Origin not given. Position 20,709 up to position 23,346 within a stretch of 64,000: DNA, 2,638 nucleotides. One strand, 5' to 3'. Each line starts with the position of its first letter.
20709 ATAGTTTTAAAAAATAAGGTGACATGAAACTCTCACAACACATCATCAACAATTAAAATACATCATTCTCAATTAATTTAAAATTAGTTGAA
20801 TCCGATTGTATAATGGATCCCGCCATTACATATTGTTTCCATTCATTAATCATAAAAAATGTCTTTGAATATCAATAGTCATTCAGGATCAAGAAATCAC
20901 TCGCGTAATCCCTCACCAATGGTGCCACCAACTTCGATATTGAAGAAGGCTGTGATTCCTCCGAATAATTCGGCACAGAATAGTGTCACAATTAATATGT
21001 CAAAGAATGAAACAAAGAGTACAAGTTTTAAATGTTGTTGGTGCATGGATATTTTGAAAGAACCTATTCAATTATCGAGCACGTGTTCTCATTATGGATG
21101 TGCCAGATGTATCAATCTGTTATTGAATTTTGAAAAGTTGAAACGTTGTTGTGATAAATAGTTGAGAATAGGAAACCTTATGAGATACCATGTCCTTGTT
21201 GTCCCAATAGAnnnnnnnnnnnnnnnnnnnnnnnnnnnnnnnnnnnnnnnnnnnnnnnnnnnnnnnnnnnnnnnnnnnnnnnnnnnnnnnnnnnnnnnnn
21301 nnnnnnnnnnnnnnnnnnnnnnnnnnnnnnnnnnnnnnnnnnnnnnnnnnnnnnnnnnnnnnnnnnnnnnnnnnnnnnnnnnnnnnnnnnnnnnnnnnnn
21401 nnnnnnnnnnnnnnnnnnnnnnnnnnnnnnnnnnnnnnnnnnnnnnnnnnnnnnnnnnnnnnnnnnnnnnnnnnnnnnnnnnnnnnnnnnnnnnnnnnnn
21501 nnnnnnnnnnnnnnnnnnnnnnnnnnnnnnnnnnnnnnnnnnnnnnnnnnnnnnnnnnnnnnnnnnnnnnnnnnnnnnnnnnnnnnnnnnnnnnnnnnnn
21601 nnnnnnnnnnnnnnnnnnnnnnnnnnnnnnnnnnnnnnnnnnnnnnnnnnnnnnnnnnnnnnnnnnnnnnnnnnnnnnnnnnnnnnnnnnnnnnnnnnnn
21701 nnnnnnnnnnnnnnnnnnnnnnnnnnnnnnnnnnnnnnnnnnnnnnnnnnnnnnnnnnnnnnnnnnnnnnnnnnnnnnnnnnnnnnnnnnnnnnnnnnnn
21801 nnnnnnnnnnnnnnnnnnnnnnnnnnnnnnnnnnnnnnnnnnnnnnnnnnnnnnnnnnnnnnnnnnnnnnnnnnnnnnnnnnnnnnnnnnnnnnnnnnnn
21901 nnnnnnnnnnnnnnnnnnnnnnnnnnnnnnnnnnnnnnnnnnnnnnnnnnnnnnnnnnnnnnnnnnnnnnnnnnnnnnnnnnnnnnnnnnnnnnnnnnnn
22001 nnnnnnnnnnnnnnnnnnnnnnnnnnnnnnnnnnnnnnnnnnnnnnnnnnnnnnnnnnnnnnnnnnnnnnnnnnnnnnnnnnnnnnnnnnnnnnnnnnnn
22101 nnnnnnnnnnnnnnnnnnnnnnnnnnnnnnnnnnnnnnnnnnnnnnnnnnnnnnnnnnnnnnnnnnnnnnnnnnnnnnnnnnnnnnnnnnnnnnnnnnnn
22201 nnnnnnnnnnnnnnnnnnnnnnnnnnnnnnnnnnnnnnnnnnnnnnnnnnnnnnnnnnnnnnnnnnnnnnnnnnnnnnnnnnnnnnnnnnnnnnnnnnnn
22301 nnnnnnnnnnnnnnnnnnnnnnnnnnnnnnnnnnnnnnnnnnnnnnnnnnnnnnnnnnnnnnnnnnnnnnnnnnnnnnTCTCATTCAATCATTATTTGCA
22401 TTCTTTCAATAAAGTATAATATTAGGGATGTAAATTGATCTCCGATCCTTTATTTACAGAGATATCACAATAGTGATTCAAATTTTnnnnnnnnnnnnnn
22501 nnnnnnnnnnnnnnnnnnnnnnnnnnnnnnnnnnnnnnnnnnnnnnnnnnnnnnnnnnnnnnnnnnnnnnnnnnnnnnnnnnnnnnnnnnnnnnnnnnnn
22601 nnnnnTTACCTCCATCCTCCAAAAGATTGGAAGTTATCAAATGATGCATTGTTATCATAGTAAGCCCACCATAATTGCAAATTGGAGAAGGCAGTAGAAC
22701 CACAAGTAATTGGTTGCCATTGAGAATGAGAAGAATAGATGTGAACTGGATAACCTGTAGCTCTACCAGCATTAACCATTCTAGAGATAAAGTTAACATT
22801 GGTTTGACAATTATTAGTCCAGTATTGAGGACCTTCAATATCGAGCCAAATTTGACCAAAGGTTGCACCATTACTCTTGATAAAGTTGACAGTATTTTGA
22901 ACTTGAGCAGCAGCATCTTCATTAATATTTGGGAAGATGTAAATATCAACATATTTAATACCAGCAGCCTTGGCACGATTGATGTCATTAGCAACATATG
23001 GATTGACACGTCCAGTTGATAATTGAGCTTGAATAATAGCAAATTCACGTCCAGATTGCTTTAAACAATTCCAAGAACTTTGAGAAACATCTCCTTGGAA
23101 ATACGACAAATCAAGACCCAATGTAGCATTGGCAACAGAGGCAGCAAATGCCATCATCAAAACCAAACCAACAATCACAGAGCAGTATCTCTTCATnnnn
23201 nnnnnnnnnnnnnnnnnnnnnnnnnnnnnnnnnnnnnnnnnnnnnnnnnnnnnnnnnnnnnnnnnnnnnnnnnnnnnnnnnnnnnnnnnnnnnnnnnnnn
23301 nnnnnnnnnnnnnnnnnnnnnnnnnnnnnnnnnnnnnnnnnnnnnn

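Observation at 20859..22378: TRIM-like RING-B-box-B-box-coiled-coil protein, with a 53-nt intron cutting through the RING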

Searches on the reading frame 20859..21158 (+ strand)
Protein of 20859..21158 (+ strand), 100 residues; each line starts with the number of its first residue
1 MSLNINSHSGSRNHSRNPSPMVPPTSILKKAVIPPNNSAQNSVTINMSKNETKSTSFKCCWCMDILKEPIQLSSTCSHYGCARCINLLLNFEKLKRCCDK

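Call 5: search_protein_families(library=pfam, max_evalue=1, proteins=[window:20859-21158:+])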
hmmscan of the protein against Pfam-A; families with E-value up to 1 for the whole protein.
seq(100 aa): 8 families
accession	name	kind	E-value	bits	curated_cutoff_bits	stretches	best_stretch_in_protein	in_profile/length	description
PF15227.12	zf-C3HC4_4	-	0.0047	17.5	30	1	59-88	1-28/42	zinc finger of C3HC4-type, RING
PF14835.12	zf-RING_6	-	0.01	16.1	35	1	57-86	8-36/65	zf-RING of BARD1-type protein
PF13923.12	zf-C3HC4_2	-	0.018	15.3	27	1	58-93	1-35/40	Zinc finger, C3HC4 type (RING finger)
PF12819.13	Malectin_like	-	0.034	13.9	24.5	1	15-53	208-246/331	Malectin-like domain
PF13445.12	zf-RING_UBOX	-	0.051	14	25.2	1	59-92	1-33/39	RING-type zinc-finger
PF21050.3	ARMC9_ARM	-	0.065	13.7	27.3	1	61-98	9-46/120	LisH domain-containing protein ARMC9, ARM repeats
PF16685.11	zf-RING_10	-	0.077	13.6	31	1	58-87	2-32/70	zinc RING finger of MSL2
PF00097.31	zf-C3HC4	-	0.26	11.6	21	1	59-98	1-37/40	Zinc finger, C3HC4 type (RING finger)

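Call 32: find_encoding_contigs(protein=window:20859-21158:+, flank=3000)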
Protein seq(100 aa) (100 aa): no gene with exactly this product is on record in the collection.

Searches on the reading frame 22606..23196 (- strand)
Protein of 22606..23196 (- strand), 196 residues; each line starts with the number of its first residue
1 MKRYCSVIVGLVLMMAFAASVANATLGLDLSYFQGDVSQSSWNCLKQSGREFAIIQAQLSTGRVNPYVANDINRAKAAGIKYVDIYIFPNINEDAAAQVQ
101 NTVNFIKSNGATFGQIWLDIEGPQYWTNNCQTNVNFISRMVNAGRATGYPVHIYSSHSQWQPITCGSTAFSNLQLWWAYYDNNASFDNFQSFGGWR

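Call 15: find_encoding_contigs(protein=window:22606-23196:-, flank=3000)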
Protein window:22606-23196:- (196 aa): no gene with exactly this product is on record in the collection.

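Call 46: search_protein_families(library=pfam, max_evalue=0.001, proteins=[window:22606-23196:-])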
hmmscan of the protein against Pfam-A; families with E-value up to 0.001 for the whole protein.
window:22606-23196:- (196 aa): 1 family
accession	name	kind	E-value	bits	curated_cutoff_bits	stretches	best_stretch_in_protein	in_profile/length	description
PF01183.26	Glyco_hydro_25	-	3.8e-17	63.6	27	1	29-186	2-158/180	Glycosyl hydrolases family 25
